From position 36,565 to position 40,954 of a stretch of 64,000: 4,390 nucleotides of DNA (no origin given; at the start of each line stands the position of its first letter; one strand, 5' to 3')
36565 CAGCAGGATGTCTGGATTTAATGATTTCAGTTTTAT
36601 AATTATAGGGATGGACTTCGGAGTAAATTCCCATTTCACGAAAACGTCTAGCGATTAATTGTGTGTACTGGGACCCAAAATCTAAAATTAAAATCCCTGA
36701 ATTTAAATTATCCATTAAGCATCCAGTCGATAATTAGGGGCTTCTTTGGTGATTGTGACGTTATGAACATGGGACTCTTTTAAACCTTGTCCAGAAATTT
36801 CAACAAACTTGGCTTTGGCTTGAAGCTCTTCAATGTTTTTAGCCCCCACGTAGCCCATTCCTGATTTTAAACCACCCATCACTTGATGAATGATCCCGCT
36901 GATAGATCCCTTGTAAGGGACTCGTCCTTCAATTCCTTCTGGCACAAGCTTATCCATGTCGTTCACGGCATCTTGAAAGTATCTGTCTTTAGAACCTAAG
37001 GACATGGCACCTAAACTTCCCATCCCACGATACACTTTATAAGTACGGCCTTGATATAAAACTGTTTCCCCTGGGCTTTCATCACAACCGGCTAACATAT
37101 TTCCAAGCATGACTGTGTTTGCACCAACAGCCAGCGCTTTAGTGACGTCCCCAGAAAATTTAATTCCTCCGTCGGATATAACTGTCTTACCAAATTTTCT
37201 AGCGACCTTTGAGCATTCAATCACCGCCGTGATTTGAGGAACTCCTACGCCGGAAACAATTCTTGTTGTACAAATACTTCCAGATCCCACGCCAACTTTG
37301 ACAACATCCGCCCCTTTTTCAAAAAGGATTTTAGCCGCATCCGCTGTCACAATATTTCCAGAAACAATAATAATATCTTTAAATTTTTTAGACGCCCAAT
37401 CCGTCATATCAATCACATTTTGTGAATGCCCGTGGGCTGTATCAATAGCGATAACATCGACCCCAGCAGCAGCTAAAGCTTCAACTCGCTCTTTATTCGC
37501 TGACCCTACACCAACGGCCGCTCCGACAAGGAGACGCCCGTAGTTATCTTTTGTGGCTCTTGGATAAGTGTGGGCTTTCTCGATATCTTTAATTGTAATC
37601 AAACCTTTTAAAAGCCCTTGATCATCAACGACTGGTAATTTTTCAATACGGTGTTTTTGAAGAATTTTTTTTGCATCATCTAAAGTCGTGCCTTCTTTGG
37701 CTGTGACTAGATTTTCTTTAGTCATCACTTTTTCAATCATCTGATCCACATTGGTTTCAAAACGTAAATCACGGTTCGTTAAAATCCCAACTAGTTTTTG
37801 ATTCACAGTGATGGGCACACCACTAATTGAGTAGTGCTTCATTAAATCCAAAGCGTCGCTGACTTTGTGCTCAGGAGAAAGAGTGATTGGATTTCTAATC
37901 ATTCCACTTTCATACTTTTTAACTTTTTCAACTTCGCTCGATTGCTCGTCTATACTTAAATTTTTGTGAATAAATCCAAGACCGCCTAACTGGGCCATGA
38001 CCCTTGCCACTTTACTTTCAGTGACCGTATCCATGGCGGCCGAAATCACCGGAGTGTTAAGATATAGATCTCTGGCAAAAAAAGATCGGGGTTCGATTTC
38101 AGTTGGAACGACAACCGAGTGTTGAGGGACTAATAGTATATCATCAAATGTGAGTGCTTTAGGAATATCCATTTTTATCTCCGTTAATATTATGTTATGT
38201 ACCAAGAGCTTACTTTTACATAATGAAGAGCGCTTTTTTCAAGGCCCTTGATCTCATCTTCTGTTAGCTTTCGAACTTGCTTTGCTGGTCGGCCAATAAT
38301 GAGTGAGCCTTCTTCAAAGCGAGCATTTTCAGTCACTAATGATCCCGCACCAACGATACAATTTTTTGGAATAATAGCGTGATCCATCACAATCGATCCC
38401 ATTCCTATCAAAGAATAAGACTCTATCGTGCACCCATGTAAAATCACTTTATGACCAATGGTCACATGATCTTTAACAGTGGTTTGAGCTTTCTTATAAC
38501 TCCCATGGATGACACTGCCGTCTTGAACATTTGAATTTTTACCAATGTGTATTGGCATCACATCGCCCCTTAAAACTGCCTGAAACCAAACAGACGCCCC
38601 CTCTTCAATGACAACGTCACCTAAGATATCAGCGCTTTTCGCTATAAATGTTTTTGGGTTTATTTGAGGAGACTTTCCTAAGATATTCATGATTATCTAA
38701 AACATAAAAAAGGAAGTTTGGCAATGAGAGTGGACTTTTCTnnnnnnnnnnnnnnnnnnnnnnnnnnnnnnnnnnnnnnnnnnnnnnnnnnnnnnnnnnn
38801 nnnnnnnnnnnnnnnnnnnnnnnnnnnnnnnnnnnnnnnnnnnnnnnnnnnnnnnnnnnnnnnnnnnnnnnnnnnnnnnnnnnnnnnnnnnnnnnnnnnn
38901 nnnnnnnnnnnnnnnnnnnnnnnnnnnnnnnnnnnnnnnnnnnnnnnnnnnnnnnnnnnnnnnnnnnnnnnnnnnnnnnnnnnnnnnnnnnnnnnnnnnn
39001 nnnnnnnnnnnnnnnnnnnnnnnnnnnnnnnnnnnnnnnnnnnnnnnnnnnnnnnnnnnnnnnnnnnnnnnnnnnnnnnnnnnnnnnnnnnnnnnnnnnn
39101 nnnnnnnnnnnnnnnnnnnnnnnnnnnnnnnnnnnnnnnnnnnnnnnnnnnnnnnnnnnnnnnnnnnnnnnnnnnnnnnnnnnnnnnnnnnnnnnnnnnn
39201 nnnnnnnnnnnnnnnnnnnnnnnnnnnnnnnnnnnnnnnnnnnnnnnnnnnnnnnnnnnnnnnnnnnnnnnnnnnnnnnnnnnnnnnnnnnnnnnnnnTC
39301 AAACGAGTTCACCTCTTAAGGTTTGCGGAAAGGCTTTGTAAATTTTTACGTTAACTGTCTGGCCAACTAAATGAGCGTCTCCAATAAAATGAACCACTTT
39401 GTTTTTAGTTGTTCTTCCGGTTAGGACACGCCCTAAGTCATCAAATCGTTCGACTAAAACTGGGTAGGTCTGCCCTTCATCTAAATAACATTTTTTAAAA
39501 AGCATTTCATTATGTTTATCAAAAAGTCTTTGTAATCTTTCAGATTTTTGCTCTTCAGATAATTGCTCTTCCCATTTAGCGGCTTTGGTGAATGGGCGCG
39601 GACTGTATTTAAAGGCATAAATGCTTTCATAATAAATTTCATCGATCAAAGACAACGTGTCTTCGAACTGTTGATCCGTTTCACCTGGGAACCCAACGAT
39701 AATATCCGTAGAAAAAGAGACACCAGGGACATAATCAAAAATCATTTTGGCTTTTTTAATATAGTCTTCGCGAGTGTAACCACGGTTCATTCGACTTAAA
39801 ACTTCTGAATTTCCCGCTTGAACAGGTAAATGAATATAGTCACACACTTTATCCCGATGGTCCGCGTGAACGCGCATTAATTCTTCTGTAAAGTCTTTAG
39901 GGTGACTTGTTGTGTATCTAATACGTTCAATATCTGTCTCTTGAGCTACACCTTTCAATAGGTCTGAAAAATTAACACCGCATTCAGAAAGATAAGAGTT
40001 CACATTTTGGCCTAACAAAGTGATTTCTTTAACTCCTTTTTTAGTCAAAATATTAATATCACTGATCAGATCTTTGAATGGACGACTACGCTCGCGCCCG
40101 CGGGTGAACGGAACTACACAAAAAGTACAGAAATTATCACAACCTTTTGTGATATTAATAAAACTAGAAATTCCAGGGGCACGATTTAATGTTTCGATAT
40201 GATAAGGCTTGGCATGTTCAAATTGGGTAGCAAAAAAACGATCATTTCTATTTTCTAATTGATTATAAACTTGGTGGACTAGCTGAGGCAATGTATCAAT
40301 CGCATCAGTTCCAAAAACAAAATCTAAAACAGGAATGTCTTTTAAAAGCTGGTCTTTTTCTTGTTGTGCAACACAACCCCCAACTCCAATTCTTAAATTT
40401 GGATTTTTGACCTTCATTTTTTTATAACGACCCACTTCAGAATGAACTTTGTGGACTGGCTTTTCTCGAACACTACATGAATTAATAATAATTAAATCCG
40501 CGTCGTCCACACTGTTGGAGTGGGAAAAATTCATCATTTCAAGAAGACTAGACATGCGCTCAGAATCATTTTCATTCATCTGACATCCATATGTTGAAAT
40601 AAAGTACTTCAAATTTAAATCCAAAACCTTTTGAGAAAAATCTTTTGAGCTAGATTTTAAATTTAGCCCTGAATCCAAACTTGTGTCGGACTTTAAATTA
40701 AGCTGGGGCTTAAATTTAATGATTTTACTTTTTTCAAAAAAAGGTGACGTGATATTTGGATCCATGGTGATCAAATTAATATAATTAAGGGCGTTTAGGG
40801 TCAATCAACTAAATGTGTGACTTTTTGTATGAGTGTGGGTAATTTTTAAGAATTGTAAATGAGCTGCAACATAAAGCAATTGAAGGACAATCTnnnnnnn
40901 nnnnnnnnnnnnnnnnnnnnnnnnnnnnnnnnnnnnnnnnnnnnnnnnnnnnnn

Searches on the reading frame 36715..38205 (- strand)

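Call 65: search_protein_families(library=pfam, proteins=[window:36715-38205:-], max_evalue=0.00001)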
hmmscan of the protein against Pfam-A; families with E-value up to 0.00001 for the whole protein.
window:36715-38205:- (496 aa): 3 families
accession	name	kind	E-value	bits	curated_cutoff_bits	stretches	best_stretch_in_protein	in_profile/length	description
PF00478.31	IMPDH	-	1.5e-152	508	25.6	1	17-481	1-345/345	IMP dehydrogenase / GMP reductase domain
PF00571.33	CBS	-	3.4e-25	88.6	24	2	158-210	2-53/57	CBS domain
PF03060.21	NMO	-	2.3e-10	40.8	28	1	217-382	82-236/331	Nitronate monooxygenase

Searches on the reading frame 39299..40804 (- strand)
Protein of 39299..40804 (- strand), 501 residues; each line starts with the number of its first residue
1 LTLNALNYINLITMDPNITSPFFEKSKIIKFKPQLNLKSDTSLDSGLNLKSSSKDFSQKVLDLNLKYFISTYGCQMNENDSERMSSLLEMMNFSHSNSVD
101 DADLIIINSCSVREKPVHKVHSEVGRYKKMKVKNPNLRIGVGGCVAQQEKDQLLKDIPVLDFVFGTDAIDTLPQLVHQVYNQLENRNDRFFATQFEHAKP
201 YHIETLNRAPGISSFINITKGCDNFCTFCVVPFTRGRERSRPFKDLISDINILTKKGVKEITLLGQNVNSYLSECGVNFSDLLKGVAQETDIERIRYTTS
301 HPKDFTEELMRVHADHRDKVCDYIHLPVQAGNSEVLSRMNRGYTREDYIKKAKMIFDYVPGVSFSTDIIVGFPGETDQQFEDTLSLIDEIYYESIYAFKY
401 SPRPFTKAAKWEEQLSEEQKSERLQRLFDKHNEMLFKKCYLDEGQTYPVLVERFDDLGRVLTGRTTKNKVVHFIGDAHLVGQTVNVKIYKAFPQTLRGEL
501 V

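Call 65: search_protein_families(library=pfam, proteins=[window:39299-40804:-], max_evalue=0.00001)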
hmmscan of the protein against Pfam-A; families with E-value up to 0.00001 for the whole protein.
window:39299-40804:- (501 aa): 3 families
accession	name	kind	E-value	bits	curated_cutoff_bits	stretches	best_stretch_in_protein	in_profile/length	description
PF00919.26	UPF0004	-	1.1e-29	102.7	27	1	66-165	1-98/98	Uncharacterized protein family UPF0004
PF04055.27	Radical_SAM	-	1.9e-27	96.9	29.5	1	216-387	1-166/166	Radical SAM superfamily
PF01938.26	TRAM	-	2.8e-10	40.3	21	1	443-501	4-61/61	TRAM domain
